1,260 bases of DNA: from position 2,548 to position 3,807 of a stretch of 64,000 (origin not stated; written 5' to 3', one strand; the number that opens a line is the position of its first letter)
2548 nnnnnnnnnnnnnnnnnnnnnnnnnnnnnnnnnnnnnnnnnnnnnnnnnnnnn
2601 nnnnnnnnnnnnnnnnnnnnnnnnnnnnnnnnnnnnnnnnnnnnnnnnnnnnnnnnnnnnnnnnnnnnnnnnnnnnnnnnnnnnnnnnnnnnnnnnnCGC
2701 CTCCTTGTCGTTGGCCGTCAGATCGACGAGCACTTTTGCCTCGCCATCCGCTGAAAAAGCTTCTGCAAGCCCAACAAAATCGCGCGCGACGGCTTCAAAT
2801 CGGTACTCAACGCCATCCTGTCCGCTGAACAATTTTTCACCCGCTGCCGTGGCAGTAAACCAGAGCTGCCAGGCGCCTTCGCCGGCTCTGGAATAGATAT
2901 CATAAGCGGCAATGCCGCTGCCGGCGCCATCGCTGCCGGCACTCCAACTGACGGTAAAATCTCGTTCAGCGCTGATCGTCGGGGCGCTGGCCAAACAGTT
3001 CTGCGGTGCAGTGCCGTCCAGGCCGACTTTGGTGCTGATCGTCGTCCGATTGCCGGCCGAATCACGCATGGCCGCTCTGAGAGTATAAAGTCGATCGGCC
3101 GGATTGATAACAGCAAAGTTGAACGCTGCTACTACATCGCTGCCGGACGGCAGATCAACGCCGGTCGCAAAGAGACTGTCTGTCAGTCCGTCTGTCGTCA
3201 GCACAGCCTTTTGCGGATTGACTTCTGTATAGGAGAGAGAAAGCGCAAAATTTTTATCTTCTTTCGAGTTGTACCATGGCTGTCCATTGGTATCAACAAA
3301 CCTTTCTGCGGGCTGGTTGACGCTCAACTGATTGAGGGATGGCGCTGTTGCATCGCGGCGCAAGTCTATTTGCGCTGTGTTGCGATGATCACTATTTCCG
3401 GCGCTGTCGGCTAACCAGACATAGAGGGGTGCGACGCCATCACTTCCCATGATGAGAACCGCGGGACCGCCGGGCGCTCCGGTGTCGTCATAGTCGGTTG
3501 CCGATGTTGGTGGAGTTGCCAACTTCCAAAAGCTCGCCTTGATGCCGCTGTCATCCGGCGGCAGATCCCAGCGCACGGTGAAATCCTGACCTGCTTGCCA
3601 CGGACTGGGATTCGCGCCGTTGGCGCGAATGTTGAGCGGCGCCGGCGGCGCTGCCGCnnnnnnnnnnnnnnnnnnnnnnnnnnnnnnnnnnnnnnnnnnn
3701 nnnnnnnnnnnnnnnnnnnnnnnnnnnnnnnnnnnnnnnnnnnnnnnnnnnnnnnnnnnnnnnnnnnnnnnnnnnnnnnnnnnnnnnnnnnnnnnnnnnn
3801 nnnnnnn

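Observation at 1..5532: Giant repeat-rich surface protein gene that the ORF track does not show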

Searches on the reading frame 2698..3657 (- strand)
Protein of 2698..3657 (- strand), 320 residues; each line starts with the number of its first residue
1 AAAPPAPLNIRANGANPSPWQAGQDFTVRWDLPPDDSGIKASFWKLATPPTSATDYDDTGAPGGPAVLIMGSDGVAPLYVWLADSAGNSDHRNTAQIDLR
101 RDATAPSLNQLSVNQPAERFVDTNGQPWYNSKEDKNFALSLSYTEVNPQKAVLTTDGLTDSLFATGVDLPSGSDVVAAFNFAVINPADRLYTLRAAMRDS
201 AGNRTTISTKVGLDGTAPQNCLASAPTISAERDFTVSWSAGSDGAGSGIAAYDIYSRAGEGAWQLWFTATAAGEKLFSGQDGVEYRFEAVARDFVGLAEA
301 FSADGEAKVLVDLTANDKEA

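Call 34: search_solved_structures(query=A1, max_evalue=1)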
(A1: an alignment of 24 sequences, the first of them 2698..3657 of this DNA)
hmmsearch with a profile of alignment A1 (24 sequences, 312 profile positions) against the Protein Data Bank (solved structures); distinct sequences matched with E-value up to 1: 12.
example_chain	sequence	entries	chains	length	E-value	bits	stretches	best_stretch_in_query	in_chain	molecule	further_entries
8q6t_I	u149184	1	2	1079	1.7e-16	63.7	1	119-290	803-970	Titin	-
8g4l_bm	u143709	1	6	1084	2.5e-15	59.8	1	165-290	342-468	Titin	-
2yn3_A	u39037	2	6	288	0.0036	19.9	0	175-207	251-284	PUTATIVE INNER MEMBRANE PROTEIN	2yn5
5fm5_M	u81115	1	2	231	0.0058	19.2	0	225-299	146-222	MYOMESIN-1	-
2yux_A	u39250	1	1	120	0.0076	18.8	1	226-302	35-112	Myosin-binding protein C, slow-type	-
1k85_A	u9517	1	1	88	0.015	17.9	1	209-296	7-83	CHITINASE A1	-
3lpw_A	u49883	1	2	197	0.022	17.3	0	223-292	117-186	A77-A78 domain from Titin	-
8osd_A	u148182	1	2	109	0.12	14.9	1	221-291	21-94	Titin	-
3sim_A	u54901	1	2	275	0.42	13.1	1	213-242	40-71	Protein, Family 18 Chitinase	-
8ot5_A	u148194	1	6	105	0.42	13.1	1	222-289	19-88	Titin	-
1x5l_A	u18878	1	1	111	0.78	12.2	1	209-289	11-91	Ephrin type-A receptor 8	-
6xi3_AAA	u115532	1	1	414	0.91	12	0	160-206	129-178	Large adhesion protein (Lap) involved in biofilm formation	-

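Call 41: predict_structure(alignment_id=A1)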
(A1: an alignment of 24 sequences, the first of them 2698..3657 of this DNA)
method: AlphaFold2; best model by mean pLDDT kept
length: 320 residues; sequences in the alignment: 24
mean_pLDDT: 95.5   pTM: 0.79
mean pLDDT of the five models: 95.5, 95.5, 95.1, 94.7, 94.3
residues with pLDDT >= 90: 301; 70-90: 16; 50-70: 3; < 50: 0
segments of 3 or more residues with pLDDT < 50: none
pLDDT, mean of each block of 10 residues (from residue 1): 92 96 97 93 97 96 92 96 95 97 97 97 97 97 97 95 96 97 94 98 98 97 97 97 96 96 97 98 97 97 91 80
secondary structure, 60 per line:
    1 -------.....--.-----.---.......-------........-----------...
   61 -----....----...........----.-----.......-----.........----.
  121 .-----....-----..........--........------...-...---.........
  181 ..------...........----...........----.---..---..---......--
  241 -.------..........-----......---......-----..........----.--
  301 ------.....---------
elements in order: E8-12 E25-31 E39-46 E58-60 E66-69 E74-84 E95-101 E107-115 E127-130 E136-145 E148-155 E162-164 E172-182 E189-199 E204-214 E233-238 E249-258 E264-269 E273-278 E284-293 E307-311

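Call 46: fold_search(model_id=the predicted structure, library=pdb)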
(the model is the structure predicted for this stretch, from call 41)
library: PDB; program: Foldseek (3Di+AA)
matches with E <= 10: 1723; with E <= 0.001: 317
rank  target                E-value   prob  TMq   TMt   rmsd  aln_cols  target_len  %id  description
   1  2yn5_A                8.4e-09  1.00  0.45  0.50   9.5       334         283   13  Structural insight into the giant calcium-binding adhesin SiiE: implications for the adhesion of Salmonella enterica t (released 2013-04-03)
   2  2yn3_C                8.4e-09  1.00  0.43  0.48   9.1       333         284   13  Structural insight into the giant calcium-binding adhesin SiiE: implications for the adhesion of Salmonella enterica t (released 2013-04-03)
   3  2yn3_A                9.3e-09  1.00  0.43  0.49   9.9       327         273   13  Structural insight into the giant calcium-binding adhesin SiiE: implications for the adhesion of Salmonella enterica t (released 2013-04-03)
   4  7mrk_D                1.3e-08  1.00  0.28  0.30  16.3       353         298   12  Chicken CNTN4 APP complex (released 2022-01-05)
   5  7mro                  2.1e-08  1.00  0.27  0.28  16.6       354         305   13  Zebrafish CNTN4 FN1-FN3 domains (released 2022-01-05)
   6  8cka_A                2.8e-08  1.00  0.35  0.25  16.8       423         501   12  Deinococcus radidurans HPI S-layer (released 2023-04-19)
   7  4pbx                  2.8e-08  1.00  0.24  0.16  21.1       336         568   16  Crystal structure of the six N-terminal domains of human receptor protein tyrosine phosphatase sigma (released 2014-11-12)
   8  1fnh                  5.7e-08  1.00  0.30  0.34  10.9       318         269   12  CRYSTAL STRUCTURE OF HEPARIN AND INTEGRIN BINDING SEGMENT OF HUMAN FIBRONECTIN (released 1999-03-16)
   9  6x3a                  6.3e-08  1.00  0.39  0.41   9.9       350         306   12  Crystal structure of the FN4-FN6 domains of human PTPRD (released 2021-05-26)
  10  6xay_A                6.3e-08  1.00  0.35  0.39  11.1       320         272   13  Structure of a fragment of human fibronectin containing the 10th, 11th and 12th type III domains (released 2021-06-09)
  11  7mrq                  8.2e-08  1.00  0.32  0.34  12.8       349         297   13  Chicken CNTN4 FN1-FN3 domains with T751A, V752A, Y781A, E786A mutations (released 2022-01-05)
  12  6xay_B                1.2e-07  1.00  0.34  0.38  11.1       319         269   13  Structure of a fragment of human fibronectin containing the 10th, 11th and 12th type III domains (released 2021-06-09)
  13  5irb_B                1.2e-07  1.00  0.35  0.36   9.8       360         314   13  Structural insight into host cell surface retention of a 1.5-MDa bacterial ice-binding adhesin (released 2017-07-19)
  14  7ndg_B                1.4e-07  1.00  0.30  0.32  16.1       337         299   11  Cryo-EM structure of the ternary complex between Netrin-1, Neogenin and Repulsive Guidance Molecule B (released 2021-03-31)
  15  3l5i                  1.5e-07  1.00  0.25  0.27  17.2       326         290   12  Crystal structure of FnIII domains of human GP130 (Domains 4-6) (released 2010-05-12)
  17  6xi3                  1.7e-07  1.00  0.33  0.28  11.8       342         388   19  Crystal structure of tetra-tandem repeat in extending region of large adhesion protein (released 2020-10-14)
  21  5irb_A                1.7e-07  1.00  0.38  0.38   9.6       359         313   13  Structural insight into host cell surface retention of a 1.5-MDa bacterial ice-binding adhesin (released 2017-07-19)
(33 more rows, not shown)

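Call 51: search_protein_representatives(alignment_id=A1)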
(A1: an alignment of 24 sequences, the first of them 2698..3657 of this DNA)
Query: 24 sequences, 312 profile positions. Proteins with E-value up to 0.001 (for the whole library): 22562; up to 1e-10: 8856; up to 1e-30: 816. The best 150 are listed.
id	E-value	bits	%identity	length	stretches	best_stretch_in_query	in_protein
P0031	0.0e+00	2653.4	-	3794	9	1-312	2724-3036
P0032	0.0e+00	2126.3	-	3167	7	1-312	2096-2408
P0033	0.0e+00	1898.7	-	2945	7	1-312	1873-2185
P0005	0.0e+00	1820.0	-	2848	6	1-312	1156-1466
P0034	0.0e+00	1802.3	-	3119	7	1-312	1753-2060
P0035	0.0e+00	1790.0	-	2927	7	1-312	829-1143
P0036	0.0e+00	1664.4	-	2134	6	1-312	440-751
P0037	0.0e+00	1588.6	-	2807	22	11-103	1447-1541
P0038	0.0e+00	1527.3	-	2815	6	1-312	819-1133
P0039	0.0e+00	1355.5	-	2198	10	3-312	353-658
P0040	0.0e+00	1231.0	-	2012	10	3-311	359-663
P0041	0.0e+00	1224.6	-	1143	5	1-312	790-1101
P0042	0.0e+00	1123.2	-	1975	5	1-311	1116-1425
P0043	1.5e-272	917.9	-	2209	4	1-311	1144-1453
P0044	4.2e-271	913.2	-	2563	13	1-293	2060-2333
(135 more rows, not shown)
